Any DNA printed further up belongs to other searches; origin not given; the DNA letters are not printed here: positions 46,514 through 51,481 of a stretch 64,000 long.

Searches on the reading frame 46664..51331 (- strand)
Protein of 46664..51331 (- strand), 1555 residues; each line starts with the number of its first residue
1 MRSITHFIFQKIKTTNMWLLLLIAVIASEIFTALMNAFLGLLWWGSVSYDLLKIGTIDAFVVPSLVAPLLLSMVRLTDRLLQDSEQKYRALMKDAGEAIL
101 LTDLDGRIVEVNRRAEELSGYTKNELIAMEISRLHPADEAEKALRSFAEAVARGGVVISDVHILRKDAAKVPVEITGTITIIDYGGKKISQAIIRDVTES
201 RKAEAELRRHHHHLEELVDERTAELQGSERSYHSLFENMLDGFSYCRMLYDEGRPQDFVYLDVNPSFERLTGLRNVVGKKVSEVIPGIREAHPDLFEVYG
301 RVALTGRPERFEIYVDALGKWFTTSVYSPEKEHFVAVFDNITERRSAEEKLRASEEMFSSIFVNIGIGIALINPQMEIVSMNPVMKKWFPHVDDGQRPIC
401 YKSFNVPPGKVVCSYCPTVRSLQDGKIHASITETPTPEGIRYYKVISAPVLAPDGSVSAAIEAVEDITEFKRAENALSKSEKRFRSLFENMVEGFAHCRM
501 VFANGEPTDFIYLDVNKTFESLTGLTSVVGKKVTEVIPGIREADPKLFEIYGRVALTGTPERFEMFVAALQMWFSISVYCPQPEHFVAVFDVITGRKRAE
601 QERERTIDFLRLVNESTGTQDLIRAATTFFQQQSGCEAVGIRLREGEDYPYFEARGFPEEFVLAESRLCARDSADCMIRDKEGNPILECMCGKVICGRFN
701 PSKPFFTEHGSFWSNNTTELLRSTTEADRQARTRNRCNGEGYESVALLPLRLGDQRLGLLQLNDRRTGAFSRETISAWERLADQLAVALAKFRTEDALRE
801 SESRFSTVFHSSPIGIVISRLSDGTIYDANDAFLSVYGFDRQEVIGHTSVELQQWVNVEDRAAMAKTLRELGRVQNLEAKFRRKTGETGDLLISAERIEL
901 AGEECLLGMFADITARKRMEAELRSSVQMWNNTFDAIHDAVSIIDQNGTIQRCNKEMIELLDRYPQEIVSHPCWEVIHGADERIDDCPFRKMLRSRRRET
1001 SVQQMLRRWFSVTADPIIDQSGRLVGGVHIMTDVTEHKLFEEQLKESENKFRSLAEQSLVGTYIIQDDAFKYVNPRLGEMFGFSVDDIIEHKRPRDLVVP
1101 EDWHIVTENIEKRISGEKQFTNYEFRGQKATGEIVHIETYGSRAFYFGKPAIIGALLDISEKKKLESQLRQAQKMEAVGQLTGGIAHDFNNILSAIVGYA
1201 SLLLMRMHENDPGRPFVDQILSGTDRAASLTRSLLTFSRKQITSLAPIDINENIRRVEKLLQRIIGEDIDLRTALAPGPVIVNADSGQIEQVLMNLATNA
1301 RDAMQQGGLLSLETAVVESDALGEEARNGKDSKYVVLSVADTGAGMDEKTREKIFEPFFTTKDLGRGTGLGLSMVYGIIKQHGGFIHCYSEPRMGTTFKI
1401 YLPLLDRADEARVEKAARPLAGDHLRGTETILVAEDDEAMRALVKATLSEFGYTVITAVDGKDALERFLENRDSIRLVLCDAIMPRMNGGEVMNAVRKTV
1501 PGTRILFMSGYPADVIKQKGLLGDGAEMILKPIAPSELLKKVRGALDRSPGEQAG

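Call 35: search_protein_families(library=pfam, proteins=[window:46664-51331:-], max_evalue=0.00001)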
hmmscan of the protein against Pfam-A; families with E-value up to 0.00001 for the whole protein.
window:46664-51331:- (1555 aa): 9 families
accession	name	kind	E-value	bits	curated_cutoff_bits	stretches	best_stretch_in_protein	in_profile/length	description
PF13426.13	PAS_9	-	1.8e-54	182.8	27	3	97-199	2-103/103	PAS domain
PF13188.13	PAS_8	-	1.1e-44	149.3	21.8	1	86-141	1-53/65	PAS domain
PF08448.16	PAS_4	-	1.1e-42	145.1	23.1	2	934-1037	1-108/110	PAS fold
PF00989.32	PAS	-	2e-38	131.3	22.6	3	87-178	2-94/113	PAS fold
PF08447.18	PAS_3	-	1.3e-23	83.5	25.6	1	1072-1142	3-73/89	PAS fold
PF02518.31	HATPase_c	-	3e-21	76.4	26.4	1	1285-1404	2-109/111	Histidine kinase-, DNA gyrase B-, and HSP90-like ATPase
PF00072.30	Response_reg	-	7.2e-18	65.2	30.2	1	1431-1543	1-111/111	Response regulator receiver domain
PF00512.31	HisKA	-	1e-10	42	26.9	1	1179-1241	3-64/66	His Kinase A (phospho-acceptor) domain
PF12860.13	PAS_7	-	5.8e-06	26.9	27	0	935-1038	2-111/115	PAS fold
